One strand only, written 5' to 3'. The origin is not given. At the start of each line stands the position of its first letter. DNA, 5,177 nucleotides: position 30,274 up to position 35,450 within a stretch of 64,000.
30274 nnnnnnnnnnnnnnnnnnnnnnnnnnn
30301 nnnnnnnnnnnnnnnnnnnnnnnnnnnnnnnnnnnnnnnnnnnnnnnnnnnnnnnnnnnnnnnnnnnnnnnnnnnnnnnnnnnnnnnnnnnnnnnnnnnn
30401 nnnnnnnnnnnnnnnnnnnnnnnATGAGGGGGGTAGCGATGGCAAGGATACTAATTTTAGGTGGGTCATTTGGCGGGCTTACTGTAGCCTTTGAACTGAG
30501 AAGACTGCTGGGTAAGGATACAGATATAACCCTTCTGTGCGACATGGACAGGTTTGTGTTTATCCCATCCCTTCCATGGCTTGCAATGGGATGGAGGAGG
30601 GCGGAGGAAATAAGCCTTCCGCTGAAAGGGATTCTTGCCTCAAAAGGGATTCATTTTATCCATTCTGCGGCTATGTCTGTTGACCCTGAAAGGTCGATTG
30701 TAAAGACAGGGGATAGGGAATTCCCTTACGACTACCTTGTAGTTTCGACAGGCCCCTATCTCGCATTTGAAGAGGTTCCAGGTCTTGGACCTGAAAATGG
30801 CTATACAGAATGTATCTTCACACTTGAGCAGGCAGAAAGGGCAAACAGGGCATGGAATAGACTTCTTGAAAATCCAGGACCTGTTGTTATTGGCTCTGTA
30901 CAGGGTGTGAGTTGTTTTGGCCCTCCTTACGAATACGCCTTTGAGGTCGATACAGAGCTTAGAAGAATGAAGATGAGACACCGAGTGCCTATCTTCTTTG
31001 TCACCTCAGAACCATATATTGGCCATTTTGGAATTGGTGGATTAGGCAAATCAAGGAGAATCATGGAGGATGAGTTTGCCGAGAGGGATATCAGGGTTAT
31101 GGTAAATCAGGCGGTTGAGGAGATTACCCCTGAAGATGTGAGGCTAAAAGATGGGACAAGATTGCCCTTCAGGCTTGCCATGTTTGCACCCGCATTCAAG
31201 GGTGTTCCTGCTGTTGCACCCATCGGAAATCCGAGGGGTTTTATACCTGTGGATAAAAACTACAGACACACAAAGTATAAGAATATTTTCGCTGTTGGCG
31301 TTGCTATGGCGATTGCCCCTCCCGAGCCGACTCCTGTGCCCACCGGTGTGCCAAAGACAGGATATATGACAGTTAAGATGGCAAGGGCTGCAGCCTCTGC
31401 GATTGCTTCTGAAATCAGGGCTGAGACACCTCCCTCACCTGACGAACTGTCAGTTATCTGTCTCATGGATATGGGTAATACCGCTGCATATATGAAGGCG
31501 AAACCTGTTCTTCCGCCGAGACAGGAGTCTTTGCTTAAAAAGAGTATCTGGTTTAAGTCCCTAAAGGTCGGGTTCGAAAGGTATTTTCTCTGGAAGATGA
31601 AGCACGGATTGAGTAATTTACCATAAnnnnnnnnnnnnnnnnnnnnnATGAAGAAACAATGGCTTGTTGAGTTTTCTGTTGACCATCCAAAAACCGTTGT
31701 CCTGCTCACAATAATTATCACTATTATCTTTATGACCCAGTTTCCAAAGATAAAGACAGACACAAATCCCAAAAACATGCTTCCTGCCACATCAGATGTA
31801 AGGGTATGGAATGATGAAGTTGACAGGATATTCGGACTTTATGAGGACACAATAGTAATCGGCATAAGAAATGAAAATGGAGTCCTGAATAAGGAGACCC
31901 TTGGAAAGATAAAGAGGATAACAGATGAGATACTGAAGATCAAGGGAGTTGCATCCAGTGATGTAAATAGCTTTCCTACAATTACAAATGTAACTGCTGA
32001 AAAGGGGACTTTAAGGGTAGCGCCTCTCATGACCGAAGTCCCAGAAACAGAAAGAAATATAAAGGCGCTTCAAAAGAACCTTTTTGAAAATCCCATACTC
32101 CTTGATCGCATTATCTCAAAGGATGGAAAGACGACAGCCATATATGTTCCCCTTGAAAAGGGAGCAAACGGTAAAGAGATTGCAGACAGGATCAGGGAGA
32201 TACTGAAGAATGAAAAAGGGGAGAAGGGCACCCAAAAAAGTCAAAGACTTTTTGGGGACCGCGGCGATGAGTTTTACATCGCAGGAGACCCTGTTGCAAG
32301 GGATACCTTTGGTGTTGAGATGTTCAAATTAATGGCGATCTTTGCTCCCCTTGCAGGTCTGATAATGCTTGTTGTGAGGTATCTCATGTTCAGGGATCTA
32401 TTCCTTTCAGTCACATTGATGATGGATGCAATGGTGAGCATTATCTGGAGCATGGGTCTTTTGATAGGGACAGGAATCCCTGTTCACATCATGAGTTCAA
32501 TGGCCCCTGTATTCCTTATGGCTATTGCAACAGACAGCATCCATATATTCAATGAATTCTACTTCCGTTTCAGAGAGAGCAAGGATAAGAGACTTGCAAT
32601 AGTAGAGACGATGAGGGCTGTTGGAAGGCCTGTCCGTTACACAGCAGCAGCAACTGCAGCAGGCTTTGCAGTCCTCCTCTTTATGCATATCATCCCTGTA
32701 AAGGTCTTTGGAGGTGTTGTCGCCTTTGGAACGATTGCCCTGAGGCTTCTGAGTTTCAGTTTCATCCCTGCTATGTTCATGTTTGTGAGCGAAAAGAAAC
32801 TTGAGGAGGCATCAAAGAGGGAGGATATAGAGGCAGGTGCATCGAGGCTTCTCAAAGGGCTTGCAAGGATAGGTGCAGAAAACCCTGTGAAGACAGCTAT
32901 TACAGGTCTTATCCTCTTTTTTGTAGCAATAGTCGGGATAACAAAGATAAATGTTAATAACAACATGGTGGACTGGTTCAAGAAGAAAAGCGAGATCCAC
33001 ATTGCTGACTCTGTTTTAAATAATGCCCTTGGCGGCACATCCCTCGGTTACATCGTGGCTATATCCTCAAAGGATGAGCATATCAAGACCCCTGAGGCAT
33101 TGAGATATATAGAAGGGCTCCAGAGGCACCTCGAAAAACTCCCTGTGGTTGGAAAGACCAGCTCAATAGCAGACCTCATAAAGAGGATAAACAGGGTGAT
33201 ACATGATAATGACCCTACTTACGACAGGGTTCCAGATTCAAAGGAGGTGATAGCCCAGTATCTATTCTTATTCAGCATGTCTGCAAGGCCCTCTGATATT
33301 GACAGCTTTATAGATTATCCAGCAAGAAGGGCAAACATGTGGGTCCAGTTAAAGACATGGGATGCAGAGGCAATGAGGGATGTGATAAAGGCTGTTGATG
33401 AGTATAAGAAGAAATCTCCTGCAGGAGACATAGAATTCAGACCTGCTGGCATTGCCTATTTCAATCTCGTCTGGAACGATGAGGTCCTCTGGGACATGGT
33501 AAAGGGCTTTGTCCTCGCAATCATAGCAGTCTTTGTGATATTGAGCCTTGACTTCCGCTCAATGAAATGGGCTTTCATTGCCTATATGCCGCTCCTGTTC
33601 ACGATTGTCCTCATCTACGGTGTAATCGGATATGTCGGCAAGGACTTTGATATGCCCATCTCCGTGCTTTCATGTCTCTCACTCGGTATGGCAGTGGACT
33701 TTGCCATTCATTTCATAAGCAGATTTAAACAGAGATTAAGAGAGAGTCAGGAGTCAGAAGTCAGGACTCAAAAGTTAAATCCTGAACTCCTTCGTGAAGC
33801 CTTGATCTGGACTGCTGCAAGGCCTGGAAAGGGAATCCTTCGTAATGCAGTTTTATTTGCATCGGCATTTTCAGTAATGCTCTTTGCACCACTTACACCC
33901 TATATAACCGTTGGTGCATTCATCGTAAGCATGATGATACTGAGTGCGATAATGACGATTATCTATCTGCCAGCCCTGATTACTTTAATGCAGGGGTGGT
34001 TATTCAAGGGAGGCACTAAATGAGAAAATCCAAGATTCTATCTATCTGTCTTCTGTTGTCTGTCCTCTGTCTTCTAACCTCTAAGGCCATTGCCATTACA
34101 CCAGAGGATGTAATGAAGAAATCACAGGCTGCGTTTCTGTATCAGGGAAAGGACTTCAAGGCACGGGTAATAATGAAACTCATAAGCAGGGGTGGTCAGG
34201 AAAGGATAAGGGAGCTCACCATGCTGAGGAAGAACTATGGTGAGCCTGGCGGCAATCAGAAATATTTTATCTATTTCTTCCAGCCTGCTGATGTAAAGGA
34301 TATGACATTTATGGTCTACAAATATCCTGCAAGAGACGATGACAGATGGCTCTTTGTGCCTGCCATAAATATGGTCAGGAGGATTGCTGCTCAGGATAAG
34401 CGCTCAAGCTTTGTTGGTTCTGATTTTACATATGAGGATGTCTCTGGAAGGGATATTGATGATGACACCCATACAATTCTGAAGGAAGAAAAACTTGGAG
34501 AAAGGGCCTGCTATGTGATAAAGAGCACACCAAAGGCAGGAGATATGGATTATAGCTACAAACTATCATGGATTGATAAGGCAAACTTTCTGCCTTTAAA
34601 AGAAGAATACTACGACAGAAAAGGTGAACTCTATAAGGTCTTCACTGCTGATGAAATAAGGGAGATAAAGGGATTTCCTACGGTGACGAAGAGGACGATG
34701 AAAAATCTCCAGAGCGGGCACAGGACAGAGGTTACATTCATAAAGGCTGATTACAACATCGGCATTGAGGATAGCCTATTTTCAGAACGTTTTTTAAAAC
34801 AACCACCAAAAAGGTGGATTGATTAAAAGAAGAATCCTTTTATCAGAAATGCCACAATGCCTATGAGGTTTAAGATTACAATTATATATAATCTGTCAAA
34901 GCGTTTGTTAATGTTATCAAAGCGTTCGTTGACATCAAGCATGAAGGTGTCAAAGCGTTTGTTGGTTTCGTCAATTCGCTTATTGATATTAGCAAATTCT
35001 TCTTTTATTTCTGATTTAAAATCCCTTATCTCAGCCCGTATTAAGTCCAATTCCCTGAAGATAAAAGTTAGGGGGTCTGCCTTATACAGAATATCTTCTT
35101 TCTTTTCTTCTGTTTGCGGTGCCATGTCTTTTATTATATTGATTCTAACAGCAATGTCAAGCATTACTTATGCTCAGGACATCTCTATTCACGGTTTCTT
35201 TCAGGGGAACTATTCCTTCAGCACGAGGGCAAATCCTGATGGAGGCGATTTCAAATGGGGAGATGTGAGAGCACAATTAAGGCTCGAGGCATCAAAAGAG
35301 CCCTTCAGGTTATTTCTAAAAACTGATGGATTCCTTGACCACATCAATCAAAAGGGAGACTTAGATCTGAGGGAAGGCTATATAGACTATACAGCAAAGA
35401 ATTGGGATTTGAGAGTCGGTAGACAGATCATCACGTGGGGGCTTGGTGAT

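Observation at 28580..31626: Candidate undescribed module: 2x ArsR + DsrE(Sec)FH + SQR as a selenium-dependent sulfide/persulfide handling system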

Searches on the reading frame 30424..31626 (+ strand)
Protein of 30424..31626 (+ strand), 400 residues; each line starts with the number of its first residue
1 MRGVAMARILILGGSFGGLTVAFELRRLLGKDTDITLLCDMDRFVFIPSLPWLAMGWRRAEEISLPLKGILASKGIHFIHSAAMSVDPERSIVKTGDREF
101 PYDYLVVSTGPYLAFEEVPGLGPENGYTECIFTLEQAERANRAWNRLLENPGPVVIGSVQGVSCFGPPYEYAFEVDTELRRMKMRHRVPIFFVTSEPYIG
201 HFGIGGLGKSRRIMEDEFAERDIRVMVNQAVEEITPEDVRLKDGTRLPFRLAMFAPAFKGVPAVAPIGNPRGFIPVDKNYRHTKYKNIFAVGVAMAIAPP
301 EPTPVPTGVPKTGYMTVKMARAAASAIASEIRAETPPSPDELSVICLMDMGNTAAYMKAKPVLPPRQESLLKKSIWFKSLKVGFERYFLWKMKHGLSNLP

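Call 3: search_protein_families(library=pfam, proteins=[window:30424-31623:+], max_evalue=0.01)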
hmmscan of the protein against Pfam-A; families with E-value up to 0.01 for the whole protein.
window:30424-31623:+ (400 aa): 1 family
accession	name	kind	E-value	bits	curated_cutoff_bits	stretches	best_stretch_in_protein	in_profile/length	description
PF07992.20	Pyr_redox_2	-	1.7e-16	60.9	26.1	1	8-322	2-289/291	Pyridine nucleotide-disulphide oxidoreductase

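Call 4: search_protein_families(library=ncbifam, proteins=[window:30424-31623:+], max_evalue=0.01)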
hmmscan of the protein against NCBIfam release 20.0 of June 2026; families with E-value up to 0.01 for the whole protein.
window:30424-31623:+ (400 aa): 6 families
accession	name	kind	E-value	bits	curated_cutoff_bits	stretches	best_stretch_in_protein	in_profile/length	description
NF049943.1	SQR_III_seleno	exception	1.5e-28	99.8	525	1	8-297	2-292/406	type III sulfide quinone reductase, selenoprotein subtype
TIGR03169.1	Nterm_to_SelD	hypoth_equivalog_domain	1.1e-12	48.1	310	1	34-334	27-314/365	pyridine nucleotide-disulfide oxidoreductase family protein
TIGR03385.1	CoA_CoA_reduc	equivalog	5.7e-07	28.7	578.8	0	8-141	1-138/439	CoA-disulfide reductase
NF010037.0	PRK13512.1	equivalog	1.3e-05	24.3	394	0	214-294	195-278/438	CoA-disulfide reductase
TIGR02374.1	nitri_red_nirB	equivalog_domain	0.0013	17.2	578.35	0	60-293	53-276/794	nitrite reductase large subunit NirB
NF008841.0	PRK11883.1-1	equivalog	0.0016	17.4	517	1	7-43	4-40/453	protoporphyrinogen oxidase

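Call 15: search_solved_structures(query=window:30424-31623:+, show_alignments=1)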
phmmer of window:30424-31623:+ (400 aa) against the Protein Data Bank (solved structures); distinct sequences matched with E-value up to 0.001: 25.
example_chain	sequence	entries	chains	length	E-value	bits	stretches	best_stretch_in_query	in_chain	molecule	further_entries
3hyv_A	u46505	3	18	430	7.3e-102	344.4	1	8-395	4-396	Sulfide-quinone reductase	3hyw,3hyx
3sy4_A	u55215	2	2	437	2.6e-99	336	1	6-397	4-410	Sulfide-quinone reductase, putative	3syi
3sz0_A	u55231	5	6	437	3.6e-99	335.6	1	6-397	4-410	Sulfide-quinone reductase, putative | Sulfide-quinone reductase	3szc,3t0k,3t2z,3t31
3szw_A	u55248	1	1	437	3.7e-99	335.5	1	6-397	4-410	Sulfide-quinone reductase, putative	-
3sxi_A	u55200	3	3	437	3.8e-99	335.5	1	6-397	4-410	Sulfide-quinone reductase, putative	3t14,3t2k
3t2y_A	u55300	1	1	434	4.5e-99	335.2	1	6-397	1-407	Sulfide-quinone reductase, putative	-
3kpk_A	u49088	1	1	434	6e-98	331.5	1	6-397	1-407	Sulfide-quinone reductase, putative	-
3sx6_A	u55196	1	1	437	6.7e-98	331.4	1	6-397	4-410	Sulfide-quinone reductase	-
3szf_A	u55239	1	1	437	9.1e-98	330.9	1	6-397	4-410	Sulfide-quinone reductase, putative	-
3h8i_A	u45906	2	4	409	4.8e-29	104.6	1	6-350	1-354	NADH oxidase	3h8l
8dhk_A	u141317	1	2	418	1e-16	64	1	8-296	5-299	Sulfide:quinone oxidoreductase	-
6mp5_A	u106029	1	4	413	3.6e-16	62.2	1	8-296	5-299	Sulfide:quinone oxidoreductase, mitochondrial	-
6mo6_A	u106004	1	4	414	3.6e-16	62.2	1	8-296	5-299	Sulfide:quinone oxidoreductase, mitochondrial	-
6oi5_A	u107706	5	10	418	3.8e-16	62.2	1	8-296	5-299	Sulfide:quinone oxidoreductase, mitochondrial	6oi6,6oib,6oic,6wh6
1fcd_A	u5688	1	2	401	1e-14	57.4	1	8-344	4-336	FLAVOCYTOCHROME C SULFIDE DEHYDROGENASE (FLAVIN-BINDING SUBUNIT)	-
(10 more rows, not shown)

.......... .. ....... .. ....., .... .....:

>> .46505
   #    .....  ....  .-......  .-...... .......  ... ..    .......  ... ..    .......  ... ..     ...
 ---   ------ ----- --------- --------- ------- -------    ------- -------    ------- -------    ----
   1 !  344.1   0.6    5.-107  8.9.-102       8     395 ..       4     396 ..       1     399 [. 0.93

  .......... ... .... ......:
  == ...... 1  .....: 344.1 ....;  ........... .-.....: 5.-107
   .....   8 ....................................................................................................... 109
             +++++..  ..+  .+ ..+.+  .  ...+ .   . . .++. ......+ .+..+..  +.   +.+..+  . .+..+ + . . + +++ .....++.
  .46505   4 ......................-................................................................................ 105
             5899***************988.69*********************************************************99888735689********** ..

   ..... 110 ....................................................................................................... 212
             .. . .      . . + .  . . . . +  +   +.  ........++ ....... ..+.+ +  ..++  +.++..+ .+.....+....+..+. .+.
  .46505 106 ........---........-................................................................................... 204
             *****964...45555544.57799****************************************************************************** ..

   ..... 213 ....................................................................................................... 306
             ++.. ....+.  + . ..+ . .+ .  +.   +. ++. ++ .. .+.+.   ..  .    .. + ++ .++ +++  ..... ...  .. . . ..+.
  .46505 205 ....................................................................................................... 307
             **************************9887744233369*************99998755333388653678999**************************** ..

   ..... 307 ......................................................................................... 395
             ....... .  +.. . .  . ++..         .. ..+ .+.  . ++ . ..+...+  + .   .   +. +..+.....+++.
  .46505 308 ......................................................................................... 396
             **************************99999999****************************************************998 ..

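Call 80: find_encoding_contigs(protein=window:30424-31626:+, flank=1000, max_places=3)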
Protein window:30424-31626:+ (400 aa): no gene with exactly this product is on record in the collection.

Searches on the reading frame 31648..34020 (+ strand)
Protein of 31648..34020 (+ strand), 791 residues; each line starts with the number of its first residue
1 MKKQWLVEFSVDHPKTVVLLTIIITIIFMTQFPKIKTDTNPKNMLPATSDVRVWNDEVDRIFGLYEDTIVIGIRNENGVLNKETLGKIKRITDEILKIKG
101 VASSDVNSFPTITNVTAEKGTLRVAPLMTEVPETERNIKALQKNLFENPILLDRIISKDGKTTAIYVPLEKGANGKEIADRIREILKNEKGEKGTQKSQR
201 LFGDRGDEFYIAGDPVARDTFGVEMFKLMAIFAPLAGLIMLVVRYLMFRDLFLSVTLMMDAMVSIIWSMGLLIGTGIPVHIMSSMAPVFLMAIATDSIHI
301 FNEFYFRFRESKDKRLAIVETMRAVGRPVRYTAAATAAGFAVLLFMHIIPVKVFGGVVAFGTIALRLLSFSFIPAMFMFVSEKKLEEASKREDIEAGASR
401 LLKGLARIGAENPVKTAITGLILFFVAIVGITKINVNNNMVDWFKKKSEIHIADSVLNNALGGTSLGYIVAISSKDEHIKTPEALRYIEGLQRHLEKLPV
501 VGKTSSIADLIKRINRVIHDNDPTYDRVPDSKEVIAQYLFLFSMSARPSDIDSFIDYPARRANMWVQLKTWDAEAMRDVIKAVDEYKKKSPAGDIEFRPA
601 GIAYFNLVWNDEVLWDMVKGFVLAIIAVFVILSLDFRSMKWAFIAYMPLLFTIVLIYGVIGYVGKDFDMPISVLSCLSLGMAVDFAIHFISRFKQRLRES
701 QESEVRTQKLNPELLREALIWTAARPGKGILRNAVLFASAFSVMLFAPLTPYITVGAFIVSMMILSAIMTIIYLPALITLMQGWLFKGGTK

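Call 3: search_protein_families(library=pfam, proteins=[window:31648-34020:+], max_evalue=0.01)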
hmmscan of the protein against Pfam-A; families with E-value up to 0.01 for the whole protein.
window:31648-34020:+ (791 aa): 3 families
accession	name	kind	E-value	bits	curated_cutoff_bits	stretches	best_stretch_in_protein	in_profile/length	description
PF03176.21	MMPL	-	2.1e-27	96.4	20.5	2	127-392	53-314/333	MMPL family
PF12349.14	Sterol-sensing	-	0.00014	22.2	22.3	1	252-381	7-131/153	Sterol-sensing domain of SREBP cleavage-activation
PF02460.24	Patched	-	0.00031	20.9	23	1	228-361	4-138/156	Patched SSD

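Call 4: search_protein_families(library=ncbifam, proteins=[window:31648-34020:+], max_evalue=0.01)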
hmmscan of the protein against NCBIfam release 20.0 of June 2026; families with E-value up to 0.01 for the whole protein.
window:31648-34020:+ (791 aa): 11 families
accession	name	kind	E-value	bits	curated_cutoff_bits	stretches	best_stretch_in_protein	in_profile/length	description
TIGR00921.1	2A067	subfamily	9.7e-58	195.8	351.9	2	419-784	10-349/733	hydrophobe/amphiphile efflux-3 (HAE3) family transporter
TIGR00833.1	actII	subfamily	4e-35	121.4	874.7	3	146-505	101-453/910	MMPL family RND transporter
TIGR03480.1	HpnN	hypoth_equivalog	2.2e-19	69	751.85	3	233-511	275-536/862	hopanoid biosynthesis associated RND transporter like protein HpnN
NF052608.1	TrhMmycExpMmpL3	equivalog_domain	1.4e-05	23.6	1400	1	549-781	120-341/992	trehalose monomycolate exporter MmpL3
NF052374.1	HopndTporHpnN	equivalog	1.6e-05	23.2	1100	1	622-782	279-427/858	hopanoid transporter HpnN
NF045600.2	BstA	equivalog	6.4e-05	21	1400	0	154-398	214-456/903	sterol transporter cytoplasmic membrane protein BstA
TIGR00916.1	2A0604s01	subfamily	0.0007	19.3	148.6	1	615-701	88-173/231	SecD/SecF family protein translocase subunit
TIGR01129.1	secD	equivalog_domain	0.0007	18.8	244.4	1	619-702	252-333/397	protein translocase subunit SecD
TIGR00915.1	2A0602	subfamily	0.00086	17.3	940.35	1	612-781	335-496/1050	efflux RND transporter permease subunit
NF009583.0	PRK13024.1-3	subfamily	0.0029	15.7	721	1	622-702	286-364/755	protein translocase subunit SecDF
TIGR00914.1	2A0601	subfamily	0.0078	14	701.45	0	616-780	346-505/1051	CusA/CzcA family heavy metal efflux RND transporter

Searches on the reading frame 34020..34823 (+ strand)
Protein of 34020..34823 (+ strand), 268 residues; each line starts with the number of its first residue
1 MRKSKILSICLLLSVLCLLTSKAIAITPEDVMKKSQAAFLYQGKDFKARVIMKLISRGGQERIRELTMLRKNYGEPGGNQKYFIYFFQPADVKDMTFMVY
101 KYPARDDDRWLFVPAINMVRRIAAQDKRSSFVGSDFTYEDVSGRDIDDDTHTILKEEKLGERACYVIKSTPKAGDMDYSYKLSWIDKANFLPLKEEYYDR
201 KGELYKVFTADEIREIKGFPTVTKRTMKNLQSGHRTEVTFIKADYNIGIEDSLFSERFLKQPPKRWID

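Call 3: search_protein_families(library=pfam, proteins=[window:34020-34823:+], max_evalue=0.01)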
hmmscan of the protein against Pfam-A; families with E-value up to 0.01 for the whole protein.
window:34020-34823:+ (268 aa): 3 families
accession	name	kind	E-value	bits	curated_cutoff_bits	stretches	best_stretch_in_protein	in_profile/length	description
PF17131.11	LolA_like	-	5.2e-66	222.2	30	1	78-261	1-184/184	Outer membrane lipoprotein-sorting protein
PF07044.18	DUF1329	-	1.4e-08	34.9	23.1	1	162-236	262-338/368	Protein of unknown function (DUF1329)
PF03888.20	MucB_RseB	-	0.00063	19.8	22.3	1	156-205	108-155/178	MucB/RseB N-terminal domain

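Call 4: search_protein_families(library=ncbifam, proteins=[window:34020-34823:+], max_evalue=0.01)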
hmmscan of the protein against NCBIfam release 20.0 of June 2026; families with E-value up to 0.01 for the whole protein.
window:34020-34823:+ (268 aa): 1 family
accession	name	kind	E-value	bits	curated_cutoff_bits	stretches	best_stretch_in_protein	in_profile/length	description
NF006990.0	PRK09455.1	equivalog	0.0016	17.7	368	1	157-208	135-184/319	sigma-E factor regulatory protein RseB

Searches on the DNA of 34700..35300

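Call 99: search_rna_families(source=window, start=34700, end=35300, threshold=evalue, max_evalue=1)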
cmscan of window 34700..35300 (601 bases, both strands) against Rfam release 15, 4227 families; matches with E-value up to 1: 0.
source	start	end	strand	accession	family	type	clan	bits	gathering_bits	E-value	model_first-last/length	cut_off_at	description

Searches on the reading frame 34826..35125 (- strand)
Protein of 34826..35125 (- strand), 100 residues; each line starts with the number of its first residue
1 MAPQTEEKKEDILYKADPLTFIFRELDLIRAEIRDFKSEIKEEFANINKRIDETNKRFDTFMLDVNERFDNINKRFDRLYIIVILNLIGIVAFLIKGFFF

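Call 102: search_protein_families(library=pfam, proteins=[window:34826-35125:-], max_evalue=0.1)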
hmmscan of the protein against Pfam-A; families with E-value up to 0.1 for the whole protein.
window:34826-35125:- (100 aa): 7 families
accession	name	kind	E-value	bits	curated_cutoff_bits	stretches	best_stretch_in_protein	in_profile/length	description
PF07798.16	CCDC90-like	-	0.0016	18.8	33.5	1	29-78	106-155/175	Coiled-coil domain-containing protein 90-like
PF24033.1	DUF7342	-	0.004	17.6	31.6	1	5-60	49-102/150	Family of unknown function (DUF7342)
PF17072.10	Spike_torovirin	-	0.013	14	35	1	34-79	908-953/1272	Torovirinae spike glycoprotein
PF17078.10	SHE3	-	0.023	14.9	30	1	24-74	133-183/228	SWI5-dependent HO expression protein 3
PF05478.16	Prominin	-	0.04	12.4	34.3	1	22-94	365-434/799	Prominin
PF16830.10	NBD94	-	0.067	14.1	25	0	6-39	1-34/91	Nucleotide-Binding Domain 94 of RH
PF10241.14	KxDL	-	0.082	13.7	27.2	0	47-78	21-52/86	Uncharacterized conserved protein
